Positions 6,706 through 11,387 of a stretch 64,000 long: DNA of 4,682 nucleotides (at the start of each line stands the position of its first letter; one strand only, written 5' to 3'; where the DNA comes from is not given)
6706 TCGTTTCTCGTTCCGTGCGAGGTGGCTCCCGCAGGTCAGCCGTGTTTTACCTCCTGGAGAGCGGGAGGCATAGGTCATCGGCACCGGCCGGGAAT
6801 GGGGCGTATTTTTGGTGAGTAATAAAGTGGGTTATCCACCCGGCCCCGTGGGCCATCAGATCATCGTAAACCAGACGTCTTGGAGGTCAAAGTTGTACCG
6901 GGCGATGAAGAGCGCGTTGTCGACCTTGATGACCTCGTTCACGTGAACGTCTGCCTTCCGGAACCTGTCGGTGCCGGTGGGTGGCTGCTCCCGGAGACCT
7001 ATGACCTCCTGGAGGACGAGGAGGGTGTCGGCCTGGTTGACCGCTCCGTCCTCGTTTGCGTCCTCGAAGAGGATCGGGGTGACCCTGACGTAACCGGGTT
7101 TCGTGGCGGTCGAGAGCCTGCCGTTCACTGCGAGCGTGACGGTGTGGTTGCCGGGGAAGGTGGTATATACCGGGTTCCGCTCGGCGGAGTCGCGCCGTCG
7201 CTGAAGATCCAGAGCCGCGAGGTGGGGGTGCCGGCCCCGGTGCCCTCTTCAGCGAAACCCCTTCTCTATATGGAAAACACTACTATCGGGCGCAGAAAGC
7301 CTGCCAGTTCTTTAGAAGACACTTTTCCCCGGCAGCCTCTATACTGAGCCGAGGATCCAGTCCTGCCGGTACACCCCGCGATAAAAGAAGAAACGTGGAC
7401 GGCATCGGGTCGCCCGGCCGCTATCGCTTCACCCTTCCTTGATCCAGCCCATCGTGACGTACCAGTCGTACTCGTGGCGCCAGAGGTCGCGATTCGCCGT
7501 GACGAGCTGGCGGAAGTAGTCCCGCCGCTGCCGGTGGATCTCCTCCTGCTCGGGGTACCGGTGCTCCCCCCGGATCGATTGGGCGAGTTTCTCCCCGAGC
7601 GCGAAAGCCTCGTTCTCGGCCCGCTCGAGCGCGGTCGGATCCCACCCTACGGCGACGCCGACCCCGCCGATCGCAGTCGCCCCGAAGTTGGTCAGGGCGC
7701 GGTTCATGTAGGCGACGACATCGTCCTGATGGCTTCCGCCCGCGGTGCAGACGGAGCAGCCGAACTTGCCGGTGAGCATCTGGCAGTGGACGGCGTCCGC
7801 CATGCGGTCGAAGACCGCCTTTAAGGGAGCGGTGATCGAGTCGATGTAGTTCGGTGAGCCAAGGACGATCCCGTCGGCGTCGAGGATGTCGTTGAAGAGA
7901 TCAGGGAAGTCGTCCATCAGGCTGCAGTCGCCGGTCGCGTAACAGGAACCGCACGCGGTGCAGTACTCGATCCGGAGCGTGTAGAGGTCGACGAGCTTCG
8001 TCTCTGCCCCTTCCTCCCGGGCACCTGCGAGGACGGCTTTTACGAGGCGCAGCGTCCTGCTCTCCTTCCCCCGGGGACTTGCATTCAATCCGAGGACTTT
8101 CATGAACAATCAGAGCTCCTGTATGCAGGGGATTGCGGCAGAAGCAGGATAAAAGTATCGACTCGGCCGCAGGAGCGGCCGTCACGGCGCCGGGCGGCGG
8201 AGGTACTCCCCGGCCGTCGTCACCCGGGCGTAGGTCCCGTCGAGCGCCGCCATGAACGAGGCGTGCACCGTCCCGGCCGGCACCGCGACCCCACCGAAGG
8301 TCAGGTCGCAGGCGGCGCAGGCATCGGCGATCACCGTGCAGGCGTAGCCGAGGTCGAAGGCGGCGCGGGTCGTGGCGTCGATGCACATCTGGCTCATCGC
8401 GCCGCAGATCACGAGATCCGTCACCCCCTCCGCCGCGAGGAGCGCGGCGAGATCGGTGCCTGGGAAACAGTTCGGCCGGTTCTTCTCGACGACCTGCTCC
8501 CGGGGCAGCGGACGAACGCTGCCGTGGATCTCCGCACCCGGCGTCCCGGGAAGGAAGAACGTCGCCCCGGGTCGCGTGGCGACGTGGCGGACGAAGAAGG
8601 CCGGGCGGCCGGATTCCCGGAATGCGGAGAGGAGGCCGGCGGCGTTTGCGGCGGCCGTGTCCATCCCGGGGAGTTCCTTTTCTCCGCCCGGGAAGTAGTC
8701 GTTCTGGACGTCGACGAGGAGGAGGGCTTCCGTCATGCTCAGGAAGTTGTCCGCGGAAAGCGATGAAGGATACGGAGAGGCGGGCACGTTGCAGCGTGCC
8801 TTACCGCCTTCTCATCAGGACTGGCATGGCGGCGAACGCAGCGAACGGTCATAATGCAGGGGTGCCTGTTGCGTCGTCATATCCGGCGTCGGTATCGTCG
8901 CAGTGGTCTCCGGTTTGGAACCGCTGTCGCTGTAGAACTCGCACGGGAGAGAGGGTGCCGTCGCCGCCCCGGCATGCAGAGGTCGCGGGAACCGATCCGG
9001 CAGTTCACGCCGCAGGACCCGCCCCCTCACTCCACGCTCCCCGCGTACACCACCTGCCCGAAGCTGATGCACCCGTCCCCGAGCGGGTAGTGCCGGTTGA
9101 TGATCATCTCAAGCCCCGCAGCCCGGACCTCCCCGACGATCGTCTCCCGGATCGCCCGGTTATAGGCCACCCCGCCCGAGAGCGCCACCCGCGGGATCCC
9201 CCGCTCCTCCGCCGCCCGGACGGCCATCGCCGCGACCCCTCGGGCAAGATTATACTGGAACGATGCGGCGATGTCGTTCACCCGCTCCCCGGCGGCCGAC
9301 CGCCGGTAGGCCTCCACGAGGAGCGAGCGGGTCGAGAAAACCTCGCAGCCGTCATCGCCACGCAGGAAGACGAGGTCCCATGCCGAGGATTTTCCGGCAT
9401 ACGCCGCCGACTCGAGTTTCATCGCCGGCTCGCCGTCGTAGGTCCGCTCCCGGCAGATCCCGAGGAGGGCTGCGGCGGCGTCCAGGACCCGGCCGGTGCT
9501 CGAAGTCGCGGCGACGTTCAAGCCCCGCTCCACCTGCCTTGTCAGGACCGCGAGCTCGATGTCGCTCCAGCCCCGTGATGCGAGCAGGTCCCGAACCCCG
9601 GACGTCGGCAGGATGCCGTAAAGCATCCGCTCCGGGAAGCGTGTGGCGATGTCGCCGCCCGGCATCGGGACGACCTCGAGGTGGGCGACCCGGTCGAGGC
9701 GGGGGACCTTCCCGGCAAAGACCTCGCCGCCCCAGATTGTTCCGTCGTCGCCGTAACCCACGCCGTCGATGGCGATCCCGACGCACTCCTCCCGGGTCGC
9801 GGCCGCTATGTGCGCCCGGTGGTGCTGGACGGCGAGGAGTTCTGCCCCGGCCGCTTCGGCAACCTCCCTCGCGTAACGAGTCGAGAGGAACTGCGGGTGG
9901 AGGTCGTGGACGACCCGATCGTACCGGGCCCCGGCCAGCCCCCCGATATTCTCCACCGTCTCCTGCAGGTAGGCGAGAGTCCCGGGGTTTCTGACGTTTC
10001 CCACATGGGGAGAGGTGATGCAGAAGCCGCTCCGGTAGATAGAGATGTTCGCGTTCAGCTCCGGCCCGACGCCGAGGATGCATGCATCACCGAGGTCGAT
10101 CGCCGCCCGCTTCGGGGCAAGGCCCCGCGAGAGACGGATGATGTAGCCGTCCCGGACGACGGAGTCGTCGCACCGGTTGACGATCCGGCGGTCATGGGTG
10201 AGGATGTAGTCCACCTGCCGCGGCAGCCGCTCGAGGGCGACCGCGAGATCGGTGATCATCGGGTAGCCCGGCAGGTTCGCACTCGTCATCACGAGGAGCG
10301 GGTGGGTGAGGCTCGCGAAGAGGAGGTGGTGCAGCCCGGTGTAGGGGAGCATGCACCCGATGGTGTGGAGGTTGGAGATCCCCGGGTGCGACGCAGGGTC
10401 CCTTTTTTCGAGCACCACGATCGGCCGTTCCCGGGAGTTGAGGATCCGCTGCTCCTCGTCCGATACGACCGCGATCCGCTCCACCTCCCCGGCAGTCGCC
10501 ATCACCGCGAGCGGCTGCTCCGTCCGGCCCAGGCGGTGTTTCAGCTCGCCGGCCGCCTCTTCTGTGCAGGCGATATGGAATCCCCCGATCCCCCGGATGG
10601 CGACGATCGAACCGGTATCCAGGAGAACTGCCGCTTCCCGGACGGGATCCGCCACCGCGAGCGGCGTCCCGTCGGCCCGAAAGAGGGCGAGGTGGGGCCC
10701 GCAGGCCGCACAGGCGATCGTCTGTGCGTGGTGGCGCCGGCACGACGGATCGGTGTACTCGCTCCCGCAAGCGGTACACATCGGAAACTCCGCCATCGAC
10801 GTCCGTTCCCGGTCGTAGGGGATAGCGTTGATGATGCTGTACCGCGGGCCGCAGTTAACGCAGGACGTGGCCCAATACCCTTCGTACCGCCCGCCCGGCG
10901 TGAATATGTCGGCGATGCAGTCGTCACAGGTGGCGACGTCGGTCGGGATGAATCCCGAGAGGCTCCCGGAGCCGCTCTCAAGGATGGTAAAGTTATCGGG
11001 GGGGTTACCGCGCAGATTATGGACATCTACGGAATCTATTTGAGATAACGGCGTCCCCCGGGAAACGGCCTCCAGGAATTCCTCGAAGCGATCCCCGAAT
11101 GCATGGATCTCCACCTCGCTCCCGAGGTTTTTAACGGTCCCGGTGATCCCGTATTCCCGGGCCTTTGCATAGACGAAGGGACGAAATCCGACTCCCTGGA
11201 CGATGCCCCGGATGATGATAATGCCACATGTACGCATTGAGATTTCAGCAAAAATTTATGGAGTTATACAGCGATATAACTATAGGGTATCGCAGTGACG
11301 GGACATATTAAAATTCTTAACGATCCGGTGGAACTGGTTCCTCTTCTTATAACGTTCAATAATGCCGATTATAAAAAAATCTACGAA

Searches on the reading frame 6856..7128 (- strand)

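Call 33: search_protein_families(library=pfam, proteins=[window:6856-7128:-], max_evalue=0.01)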
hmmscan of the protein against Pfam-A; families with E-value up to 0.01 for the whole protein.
window:6856-7128:- (90 aa): 1 family
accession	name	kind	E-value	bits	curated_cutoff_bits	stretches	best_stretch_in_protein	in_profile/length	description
PF00404.24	Dockerin_1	-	0.0036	17.9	22.9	1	22-67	2-44/57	Dockerin type I domain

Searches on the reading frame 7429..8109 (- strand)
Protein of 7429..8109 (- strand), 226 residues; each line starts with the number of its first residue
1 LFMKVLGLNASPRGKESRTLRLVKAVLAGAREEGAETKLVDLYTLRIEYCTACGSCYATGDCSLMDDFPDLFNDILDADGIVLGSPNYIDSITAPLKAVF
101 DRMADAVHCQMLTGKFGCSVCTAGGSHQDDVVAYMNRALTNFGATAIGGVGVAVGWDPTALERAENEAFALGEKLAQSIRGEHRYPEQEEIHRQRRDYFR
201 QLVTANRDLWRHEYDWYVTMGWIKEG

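Call 33: search_protein_families(library=pfam, proteins=[window:7429-8109:-], max_evalue=0.01)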
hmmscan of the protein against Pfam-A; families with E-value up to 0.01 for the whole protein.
window:7429-8109:- (226 aa): 2 families
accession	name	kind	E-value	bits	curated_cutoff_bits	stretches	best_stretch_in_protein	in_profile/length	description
PF03358.20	FMN_red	-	3.3e-25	88.9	24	1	3-155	1-148/152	NADPH-dependent FMN reductase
PF02525.22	Flavodoxin_2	-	4.6e-13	49.8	27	1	3-144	1-167/198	Flavodoxin-like fold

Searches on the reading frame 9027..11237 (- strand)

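Call 33: search_protein_families(library=pfam, proteins=[window:9027-11237:-], max_evalue=0.01)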
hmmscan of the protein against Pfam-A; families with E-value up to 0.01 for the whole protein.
window:9027-11237:- (736 aa): 8 families
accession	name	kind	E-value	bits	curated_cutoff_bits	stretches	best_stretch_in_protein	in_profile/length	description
PF22521.2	HypF_C_2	-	3.6e-68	230.4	27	1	487-728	1-241/241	Carbamoyltransferase, Kae1-like Domain, second subdomain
PF01300.24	Sua5_yciO_yrdC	-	4.2e-29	101.7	25.1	1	205-362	2-166/178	Telomere recombination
PF07503.17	zf-HYPF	-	1.4e-24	86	23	2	153-185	1-33/34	HypF finger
PF17788.7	HypF_C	-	2.2e-21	76.9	23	1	385-482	4-98/99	HypF Kae1-like domain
PF00708.24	Acylphosphatase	-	1.3e-19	70.6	22.5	1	7-85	3-85/85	Acylphosphatase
PF00814.31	TsaD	-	1.2e-08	35.4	24.8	1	581-711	137-247/264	tRNA N6-adenosine threonylcarbamoyltransferase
PF02543.21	Carbam_trans_N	-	0.0013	18.6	24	1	633-695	258-315/346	Carbamoyltransferase N-terminus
PF01869.26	BcrAD_BadFG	-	0.0046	16.9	31.5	1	645-716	187-256/271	BadF/BadG/BcrA/BcrD ATPase family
